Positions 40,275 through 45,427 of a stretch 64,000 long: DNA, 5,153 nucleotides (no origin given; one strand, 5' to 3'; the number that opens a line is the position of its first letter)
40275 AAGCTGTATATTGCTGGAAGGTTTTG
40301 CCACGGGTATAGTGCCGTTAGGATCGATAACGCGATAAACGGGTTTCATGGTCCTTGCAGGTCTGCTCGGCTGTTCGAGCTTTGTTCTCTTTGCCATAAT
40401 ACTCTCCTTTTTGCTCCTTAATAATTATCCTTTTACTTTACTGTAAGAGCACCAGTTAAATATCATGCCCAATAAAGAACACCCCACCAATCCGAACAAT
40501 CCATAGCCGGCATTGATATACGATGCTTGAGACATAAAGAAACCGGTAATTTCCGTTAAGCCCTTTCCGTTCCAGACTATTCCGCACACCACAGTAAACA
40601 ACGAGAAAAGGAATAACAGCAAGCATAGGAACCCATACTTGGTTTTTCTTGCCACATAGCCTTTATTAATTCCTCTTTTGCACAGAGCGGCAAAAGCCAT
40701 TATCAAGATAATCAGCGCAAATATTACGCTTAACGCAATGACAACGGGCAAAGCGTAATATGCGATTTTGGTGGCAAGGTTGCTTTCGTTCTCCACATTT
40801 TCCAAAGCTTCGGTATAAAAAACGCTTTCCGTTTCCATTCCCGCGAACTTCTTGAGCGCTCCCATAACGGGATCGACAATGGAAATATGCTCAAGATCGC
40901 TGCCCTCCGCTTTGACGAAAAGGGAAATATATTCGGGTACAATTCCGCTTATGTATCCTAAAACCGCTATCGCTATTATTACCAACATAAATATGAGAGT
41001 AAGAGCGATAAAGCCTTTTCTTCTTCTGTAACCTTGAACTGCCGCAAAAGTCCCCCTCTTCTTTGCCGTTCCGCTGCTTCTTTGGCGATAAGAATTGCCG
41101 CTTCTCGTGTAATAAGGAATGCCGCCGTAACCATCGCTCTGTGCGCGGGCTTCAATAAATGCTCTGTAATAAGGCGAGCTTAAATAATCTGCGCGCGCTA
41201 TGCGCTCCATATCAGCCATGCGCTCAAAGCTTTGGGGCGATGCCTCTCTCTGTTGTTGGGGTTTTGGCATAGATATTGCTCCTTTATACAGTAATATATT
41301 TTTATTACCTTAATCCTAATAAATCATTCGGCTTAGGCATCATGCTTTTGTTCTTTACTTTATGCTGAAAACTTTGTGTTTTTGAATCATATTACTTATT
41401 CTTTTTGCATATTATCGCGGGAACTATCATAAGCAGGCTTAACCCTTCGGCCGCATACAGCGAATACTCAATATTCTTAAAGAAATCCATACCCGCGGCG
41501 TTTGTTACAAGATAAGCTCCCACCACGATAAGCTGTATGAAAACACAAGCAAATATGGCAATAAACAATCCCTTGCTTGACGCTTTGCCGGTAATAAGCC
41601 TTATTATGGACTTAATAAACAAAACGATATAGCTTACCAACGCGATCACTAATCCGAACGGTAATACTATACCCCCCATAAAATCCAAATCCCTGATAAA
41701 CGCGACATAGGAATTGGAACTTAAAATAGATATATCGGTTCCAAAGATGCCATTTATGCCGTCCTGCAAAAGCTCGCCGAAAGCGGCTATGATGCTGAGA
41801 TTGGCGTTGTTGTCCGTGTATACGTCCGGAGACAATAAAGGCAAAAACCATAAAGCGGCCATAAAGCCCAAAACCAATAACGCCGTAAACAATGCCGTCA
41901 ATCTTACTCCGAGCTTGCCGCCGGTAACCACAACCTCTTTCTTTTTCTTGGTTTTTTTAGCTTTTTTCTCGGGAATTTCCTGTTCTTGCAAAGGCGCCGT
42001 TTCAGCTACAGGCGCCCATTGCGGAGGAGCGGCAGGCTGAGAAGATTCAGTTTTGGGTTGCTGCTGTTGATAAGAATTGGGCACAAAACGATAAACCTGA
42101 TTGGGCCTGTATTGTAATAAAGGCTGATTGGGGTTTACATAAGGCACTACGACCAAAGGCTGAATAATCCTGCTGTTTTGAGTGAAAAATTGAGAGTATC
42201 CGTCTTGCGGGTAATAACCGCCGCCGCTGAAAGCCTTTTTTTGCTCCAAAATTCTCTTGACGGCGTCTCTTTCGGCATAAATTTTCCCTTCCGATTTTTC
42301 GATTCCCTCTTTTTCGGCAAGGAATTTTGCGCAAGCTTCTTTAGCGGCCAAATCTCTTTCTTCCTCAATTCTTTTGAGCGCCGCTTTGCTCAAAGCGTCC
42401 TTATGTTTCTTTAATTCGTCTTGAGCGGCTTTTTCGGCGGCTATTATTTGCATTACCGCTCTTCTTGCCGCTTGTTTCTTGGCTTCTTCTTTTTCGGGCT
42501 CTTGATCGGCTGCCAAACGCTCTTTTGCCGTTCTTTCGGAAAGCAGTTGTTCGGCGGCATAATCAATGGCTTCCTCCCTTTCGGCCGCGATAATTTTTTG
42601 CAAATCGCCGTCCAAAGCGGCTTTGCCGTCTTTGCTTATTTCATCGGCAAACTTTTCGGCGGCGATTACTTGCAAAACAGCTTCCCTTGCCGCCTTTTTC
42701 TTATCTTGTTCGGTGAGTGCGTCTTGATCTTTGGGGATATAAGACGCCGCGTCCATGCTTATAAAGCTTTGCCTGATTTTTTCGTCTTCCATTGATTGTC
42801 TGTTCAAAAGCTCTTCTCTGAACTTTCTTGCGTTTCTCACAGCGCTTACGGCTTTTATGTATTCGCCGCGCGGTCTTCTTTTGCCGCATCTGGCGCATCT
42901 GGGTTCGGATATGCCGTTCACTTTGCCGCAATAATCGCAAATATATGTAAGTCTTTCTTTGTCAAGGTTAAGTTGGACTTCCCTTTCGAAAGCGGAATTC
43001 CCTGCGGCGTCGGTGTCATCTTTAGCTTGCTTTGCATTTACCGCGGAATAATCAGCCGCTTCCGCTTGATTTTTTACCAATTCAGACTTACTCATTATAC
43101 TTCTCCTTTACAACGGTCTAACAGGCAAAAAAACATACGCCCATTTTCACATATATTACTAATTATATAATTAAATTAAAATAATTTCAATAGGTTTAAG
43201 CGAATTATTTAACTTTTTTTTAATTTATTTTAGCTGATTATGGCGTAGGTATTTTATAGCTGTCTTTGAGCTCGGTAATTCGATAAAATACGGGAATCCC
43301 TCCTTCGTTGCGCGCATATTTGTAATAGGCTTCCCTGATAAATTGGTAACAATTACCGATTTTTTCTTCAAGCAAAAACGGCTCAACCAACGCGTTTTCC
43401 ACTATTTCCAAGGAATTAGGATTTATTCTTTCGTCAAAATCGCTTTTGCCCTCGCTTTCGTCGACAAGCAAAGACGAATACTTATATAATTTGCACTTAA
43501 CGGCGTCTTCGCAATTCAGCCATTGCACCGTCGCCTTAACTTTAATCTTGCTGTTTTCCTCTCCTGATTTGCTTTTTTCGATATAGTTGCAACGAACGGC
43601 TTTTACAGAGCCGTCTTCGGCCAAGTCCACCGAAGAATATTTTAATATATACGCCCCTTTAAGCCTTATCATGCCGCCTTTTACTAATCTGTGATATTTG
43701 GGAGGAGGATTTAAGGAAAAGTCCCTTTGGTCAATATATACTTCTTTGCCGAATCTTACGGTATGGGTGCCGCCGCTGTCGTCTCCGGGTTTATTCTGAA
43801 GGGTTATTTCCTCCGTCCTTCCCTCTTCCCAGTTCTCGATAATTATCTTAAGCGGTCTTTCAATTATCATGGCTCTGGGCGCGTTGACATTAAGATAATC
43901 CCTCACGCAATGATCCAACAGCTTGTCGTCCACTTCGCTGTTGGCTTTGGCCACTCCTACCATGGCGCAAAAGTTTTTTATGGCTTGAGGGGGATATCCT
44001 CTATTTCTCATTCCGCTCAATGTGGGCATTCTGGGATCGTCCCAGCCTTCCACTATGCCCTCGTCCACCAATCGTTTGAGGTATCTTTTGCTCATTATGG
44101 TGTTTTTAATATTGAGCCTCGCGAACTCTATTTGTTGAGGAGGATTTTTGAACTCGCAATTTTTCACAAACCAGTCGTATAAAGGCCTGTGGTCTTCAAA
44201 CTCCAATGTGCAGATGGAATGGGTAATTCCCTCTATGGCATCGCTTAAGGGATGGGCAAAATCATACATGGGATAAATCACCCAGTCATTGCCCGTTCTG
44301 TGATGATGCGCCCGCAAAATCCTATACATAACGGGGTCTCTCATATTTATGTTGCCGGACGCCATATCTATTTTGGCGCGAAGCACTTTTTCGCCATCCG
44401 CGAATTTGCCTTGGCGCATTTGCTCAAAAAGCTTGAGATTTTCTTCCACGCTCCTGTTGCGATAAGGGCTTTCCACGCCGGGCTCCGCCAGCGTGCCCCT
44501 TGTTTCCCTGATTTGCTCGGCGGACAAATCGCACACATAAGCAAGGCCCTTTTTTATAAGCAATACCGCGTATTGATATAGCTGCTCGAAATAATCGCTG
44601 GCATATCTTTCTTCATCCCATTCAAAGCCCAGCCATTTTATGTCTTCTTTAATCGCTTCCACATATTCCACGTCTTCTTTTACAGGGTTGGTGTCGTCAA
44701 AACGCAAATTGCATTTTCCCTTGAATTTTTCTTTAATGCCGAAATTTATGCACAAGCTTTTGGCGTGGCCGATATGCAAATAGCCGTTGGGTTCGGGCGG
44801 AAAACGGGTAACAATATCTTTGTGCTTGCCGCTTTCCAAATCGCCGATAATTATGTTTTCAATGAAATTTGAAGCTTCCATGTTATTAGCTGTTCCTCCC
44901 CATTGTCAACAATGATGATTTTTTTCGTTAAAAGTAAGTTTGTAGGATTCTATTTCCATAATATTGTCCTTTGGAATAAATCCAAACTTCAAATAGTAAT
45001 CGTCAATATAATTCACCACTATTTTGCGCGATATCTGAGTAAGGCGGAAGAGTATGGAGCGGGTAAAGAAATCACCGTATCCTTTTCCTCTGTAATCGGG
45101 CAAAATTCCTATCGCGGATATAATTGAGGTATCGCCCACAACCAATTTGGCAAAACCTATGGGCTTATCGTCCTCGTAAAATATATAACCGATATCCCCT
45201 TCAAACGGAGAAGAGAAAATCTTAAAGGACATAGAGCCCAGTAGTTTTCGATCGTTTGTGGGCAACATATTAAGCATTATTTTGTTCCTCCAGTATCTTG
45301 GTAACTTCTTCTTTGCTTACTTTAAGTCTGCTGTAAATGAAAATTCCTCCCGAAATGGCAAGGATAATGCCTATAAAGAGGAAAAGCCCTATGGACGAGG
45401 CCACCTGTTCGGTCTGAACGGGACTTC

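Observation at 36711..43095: Eight-gene cassette of paralogous 4-TM membrane proteins and small soluble proteins sharing one short peptide motif, with no family I recognise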

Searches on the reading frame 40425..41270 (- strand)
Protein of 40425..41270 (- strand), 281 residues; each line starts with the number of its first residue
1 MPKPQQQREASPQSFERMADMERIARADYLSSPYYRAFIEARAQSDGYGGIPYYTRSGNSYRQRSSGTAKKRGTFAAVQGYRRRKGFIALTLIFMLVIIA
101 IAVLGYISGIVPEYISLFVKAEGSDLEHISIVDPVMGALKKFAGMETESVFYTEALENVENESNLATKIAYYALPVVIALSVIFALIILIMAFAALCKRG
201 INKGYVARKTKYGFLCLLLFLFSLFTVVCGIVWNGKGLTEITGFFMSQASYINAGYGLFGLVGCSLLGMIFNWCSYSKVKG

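Call 3: search_protein_families(library=pfam, proteins=[window:40425-41270:-], max_evalue=1)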
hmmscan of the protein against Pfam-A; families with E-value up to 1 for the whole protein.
window:40425-41270:- (281 aa): 5 families
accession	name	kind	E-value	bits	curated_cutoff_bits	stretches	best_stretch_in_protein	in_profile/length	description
PF17665.6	DUF5527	-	0.081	13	28.5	1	170-199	37-66/139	Family of unknown function (DUF5527)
PF12555.13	SteA-like_C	-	0.14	12.6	26.4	1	81-118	7-44/52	SteA-like C-terminal domain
PF07010.17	Endomucin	-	0.15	12.3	26.6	1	155-198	171-216/260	Endomucin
PF19592.4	DUF6097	-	0.29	11.7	27.5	0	166-194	103-131/152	Family of unknown function (DUF6097)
PF19442.4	CRIM1_C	-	0.47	10.9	27.2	1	144-189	10-55/130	Cysteine-rich motor neuron 1 protein C-terminal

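Call 4: search_protein_families(library=ncbifam, proteins=[window:40425-41270:-], max_evalue=1)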
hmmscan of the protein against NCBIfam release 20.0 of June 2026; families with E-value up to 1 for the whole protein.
window:40425-41270:- (281 aa): 2 families
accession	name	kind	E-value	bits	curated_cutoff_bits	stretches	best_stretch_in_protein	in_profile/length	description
NF045937.1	MSC_0624_12TM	equivalog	0.0022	16.6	70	1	176-265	209-297/445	MSC_0624 family F1-like ATPase-associated membrane protein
NF050099.1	SepX_GlpR_2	exception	0.18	11.7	150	1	62-112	80-129/250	divisome protein SepX/GlpR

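Call 65: search_protein_families(library=padloc, proteins=[window:40425-41270:-], max_evalue=0.01)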
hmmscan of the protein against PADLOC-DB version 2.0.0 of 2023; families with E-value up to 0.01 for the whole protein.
window:40425-41270:- (281 aa): 0 families

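Call 66: search_protein_families(library=phrogs, proteins=[window:40425-41270:-], max_evalue=0.01)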
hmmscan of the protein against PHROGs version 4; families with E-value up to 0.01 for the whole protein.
window:40425-41270:- (281 aa): 0 families

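Call 77: search_protein_families(library=pfam, alignment_id=A8, max_evalue=0.1)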
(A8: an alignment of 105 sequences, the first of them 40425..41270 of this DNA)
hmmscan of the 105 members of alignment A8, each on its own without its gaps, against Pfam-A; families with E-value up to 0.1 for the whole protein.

A. member 1, window:40425-41270:- (281 aa): 1 family
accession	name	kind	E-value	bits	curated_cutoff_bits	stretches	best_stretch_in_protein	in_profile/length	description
PF17665.6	DUF5527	-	0.081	13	28.5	1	170-199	37-66/139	Family of unknown function (DUF5527)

B. families by the number of members that match (of 105 scanned): 129 families (the first 25 are shown)
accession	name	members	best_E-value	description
PF18912.6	DZR_2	16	2.8e-07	Double zinc ribbon domain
PF12773.13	DZR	15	7e-15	Double zinc ribbon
PF13240.11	Zn_Ribbon_1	15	8.2e-12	zinc-ribbon domain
PF13248.11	Zn_ribbon_3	14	4.6e-10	zinc-ribbon domain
PF23458.2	DUF7130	13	0.00039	Domain of unknown function (DUF7130)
PF24463.1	DUF7577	11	7.3e-07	Domain of unknown function (DUF7577)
PF10005.14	Zn_ribbon_DZR_6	10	0.0019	zinc-ribbon domain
PF12420.13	DUF3671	9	2.5e-05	Fam-L, Fam-M like protein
PF20990.2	DUF2207_C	9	0.0012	Predicted membrane protein (DUF2207) C-terminal domain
PF17032.10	Zn_ribbon_15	8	0.00017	zinc-ribbon family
PF06687.17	SUR7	7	6.4e-05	SUR7/PalI family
PF00641.23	Zn_ribbon_RanBP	6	0.00011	Zn-finger in Ran binding protein and others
PF07382.16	HC2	5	9.9e-05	Histone H1-like nucleoprotein HC2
PF06664.17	WLS-like_TM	5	0.00063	Wntless-like, transmembrane domain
PF19779.4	DUF6264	4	2e-08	Family of unknown function (DUF6264)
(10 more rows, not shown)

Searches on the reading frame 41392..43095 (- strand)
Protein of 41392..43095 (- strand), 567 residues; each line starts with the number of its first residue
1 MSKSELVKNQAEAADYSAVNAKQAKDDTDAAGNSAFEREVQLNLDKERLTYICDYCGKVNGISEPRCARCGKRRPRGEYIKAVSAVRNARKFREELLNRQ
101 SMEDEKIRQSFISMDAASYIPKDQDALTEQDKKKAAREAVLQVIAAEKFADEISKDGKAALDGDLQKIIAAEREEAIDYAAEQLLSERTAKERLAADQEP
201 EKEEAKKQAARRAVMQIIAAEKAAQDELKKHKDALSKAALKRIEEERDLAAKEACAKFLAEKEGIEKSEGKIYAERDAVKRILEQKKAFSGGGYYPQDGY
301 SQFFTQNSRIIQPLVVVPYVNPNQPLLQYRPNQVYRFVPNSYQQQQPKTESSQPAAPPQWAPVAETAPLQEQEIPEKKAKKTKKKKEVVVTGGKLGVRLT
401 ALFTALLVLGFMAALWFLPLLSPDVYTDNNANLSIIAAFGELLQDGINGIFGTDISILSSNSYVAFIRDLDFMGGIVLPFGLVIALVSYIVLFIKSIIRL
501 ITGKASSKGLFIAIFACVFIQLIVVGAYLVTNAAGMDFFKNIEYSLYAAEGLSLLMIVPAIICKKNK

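Call 3: search_protein_families(library=pfam, proteins=[window:41392-43095:-], max_evalue=1)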
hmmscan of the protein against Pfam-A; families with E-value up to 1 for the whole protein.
window:41392-43095:- (567 aa): 5 families
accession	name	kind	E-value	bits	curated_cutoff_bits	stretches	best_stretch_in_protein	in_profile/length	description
PF18912.6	DZR_2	-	0.012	15.9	27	1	50-81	21-53/56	Double zinc ribbon domain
PF01155.25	HypA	-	0.049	14.1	28.9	1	15-74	35-96/112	Hydrogenase/urease nickel incorporation, metallochaperone, hypA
PF10164.14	BRI3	-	0.07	14.1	25.9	1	342-420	11-86/106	Brain protein I3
PF13248.11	Zn_ribbon_3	-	0.3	11.1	27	1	50-73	2-25/26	zinc-ribbon domain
PF10177.14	DUF2371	-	0.31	11.8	22.9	1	373-412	12-49/143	Uncharacterised conserved protein (DUF2371)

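Call 4: search_protein_families(library=ncbifam, proteins=[window:41392-43095:-], max_evalue=1)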
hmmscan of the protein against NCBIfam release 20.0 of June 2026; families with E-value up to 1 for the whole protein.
window:41392-43095:- (567 aa): 1 family
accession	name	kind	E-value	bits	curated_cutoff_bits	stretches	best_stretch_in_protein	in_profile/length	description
TIGR04550.1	sMetMonox_MmoD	equivalog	0.19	11.5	80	1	454-473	6-25/64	soluble methane monooxygenase-binding protein MmoD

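Call 62: search_solved_structures(query=window:41392-43095:-, max_evalue=10)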
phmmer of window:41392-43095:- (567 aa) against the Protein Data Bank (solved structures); distinct sequences matched with E-value up to 10: 16.
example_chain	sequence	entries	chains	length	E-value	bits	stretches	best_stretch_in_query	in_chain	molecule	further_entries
5yat_A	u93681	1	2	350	0.0012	21.1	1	341-485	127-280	Mitochondrial alcohol dehydrogenase isozyme III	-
6yw5_OO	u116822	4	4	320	0.02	17.1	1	172-233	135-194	Ribosomal protein S15 | Related to ribosomal protein S15 (Mitochondrial)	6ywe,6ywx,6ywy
7v2c_T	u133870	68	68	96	0.31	13.2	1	29-57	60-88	NADH dehydrogenase [ubiquinone] iron-sulfur protein 6, mitochondrial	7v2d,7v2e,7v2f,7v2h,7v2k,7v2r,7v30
7qca_LPP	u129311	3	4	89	0.43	12.7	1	33-103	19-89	60S ribosomal protein L37a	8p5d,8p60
5gpn_x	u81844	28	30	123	0.7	12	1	29-57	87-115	NADH dehydrogenase [ubiquinone] iron-sulfur protein 6, mitochondrial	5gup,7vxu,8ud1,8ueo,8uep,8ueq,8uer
5xy3_p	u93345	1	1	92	1.1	11.4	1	46-95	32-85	Uncharacterized protein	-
5o31_R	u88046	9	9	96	1.2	11.3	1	28-57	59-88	NADH dehydrogenase [ubiquinone] iron-sulfur protein 6, mitochondrial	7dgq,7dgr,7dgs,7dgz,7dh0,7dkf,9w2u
2eme_A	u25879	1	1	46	1.5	10.9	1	50-65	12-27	Zinc finger protein 473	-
2e84_A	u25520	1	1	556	1.7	10.7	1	149-201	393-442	High-molecular-weight cytochrome c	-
9cwt_T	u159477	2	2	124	1.9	10.6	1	29-57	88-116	NADH dehydrogenase [ubiquinone] iron-sulfur protein 6, mitochondrial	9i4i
5xtb_T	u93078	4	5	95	2.1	10.4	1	28-57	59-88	NADH dehydrogenase [ubiquinone] iron-sulfur protein 6, mitochondrial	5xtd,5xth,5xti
7qsd_R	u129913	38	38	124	2.2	10.4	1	28-57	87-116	NADH dehydrogenase [ubiquinone] iron-sulfur protein 6, mitochondrial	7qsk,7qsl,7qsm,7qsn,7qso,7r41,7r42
9ti4_T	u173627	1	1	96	2.2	10.4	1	28-57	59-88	NADH dehydrogenase [ubiquinone] iron-sulfur protein 6, mitochondrial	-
4v4n_Ag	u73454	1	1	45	3.1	9.9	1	50-77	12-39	50S ribosomal protein L40E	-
9sra_Bg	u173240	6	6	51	3.3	9.8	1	50-77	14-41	Large ribosomal subunit protein eL40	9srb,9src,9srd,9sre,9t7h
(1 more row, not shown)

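Call 65: search_protein_families(library=padloc, proteins=[window:41392-43095:-], max_evalue=0.01)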
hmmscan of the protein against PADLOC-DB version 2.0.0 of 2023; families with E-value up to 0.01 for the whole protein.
window:41392-43095:- (567 aa): 0 families

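Call 66: search_protein_families(library=phrogs, proteins=[window:41392-43095:-], max_evalue=0.01)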
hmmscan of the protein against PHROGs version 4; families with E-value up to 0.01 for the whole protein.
window:41392-43095:- (567 aa): 0 families

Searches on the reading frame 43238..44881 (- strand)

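Call 69: search_protein_families(library=ncbifam, proteins=[window:43238-44881:-], max_evalue=0.001)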
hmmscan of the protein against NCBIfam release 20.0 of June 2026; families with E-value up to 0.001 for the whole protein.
window:43238-44881:- (547 aa): 10 families
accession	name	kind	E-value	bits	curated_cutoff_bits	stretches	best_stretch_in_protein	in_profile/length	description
NF011291.0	PRK14703.1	equivalog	1.9e-222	740.7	681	1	2-542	11-556/769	glutamine--tRNA ligase/YqeY domain fusion protein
TIGR00440.1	glnS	equivalog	3.7e-194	646.5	425.8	1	24-542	2-522/524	glutamine--tRNA ligase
TIGR00463.1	gltX_arch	equivalog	2.9e-109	366.1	401.75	1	14-534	85-558/560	glutamate--tRNA ligase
NF003169.0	PRK04156.1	equivalog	1.3e-98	331.1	516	1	14-526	93-556/567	glutamate--tRNA ligase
TIGR00464.1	gltX_bact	equivalog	6.7e-25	87.9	289.95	1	23-316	2-280/470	glutamate--tRNA ligase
NF004315.1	PRK05710.1-4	equivalog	4.4e-19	69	250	1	25-146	1-126/274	tRNA glutamyl-Q(34) synthetase GluQRS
NF004314.0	PRK05710.1-3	equivalog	2e-15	56.9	256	1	21-221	5-191/297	tRNA glutamyl-Q(34) synthetase GluQRS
TIGR03838.1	queuosine_YadB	equivalog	1.3e-13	50.9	276.7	1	24-221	2-188/272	tRNA glutamyl-Q(34) synthetase GluQRS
NF004312.0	PRK05710.1-1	equivalog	3.8e-07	29.8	453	1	19-130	10-122/306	tRNA glutamyl-Q(34) synthetase GluQRS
NF004313.0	PRK05710.1-2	equivalog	4.3e-05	22.8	380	1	22-129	4-112/299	tRNA glutamyl-Q(34) synthetase GluQRS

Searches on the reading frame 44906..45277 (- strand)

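Call 44: search_protein_families(library=pfam, proteins=[window:44906-45277:-], max_evalue=0.00001)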
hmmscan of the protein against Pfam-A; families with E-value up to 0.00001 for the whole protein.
window:44906-45277:- (123 aa): 1 family
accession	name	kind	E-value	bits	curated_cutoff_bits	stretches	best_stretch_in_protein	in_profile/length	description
PF13508.13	Acetyltransf_7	-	3.3e-07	31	27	1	30-101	5-83/84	Acetyltransferase (GNAT) domain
